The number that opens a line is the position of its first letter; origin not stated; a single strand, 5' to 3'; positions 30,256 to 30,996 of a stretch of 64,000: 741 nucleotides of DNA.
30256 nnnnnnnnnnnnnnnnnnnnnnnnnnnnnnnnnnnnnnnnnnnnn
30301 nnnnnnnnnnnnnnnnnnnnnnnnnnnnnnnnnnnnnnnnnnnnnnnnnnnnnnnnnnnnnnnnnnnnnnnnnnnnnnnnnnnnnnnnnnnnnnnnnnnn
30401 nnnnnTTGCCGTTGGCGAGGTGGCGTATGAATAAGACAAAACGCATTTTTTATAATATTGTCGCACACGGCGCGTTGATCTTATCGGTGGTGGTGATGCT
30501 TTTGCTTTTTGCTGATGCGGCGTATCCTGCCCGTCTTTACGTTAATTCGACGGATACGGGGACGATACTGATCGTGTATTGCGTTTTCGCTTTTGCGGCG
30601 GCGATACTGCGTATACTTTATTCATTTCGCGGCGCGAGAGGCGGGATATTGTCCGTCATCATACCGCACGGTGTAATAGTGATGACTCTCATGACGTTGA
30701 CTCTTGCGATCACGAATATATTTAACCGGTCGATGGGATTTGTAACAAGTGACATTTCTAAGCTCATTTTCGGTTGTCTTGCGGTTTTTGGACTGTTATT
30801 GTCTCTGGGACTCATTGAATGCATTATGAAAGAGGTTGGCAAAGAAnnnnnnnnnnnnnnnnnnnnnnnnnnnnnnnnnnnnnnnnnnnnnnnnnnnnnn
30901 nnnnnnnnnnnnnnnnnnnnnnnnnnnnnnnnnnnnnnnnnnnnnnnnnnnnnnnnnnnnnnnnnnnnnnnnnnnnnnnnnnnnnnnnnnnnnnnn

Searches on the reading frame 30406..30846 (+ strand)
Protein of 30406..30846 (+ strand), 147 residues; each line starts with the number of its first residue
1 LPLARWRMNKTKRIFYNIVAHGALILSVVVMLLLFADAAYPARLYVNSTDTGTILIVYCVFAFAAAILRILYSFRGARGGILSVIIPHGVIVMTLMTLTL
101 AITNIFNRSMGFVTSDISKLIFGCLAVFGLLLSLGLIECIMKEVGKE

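Call 72: search_protein_families(library=pfam, proteins=[window:30406-30846:+], max_evalue=0.01)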
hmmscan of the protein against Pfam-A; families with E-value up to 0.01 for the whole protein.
window:30406-30846:+ (147 aa): 1 family
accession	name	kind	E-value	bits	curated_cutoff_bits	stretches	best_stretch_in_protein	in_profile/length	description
PF05297.16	Herpes_LMP1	-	0.0037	17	26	1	28-134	27-126/386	Herpesvirus latent membrane protein 1 (LMP1)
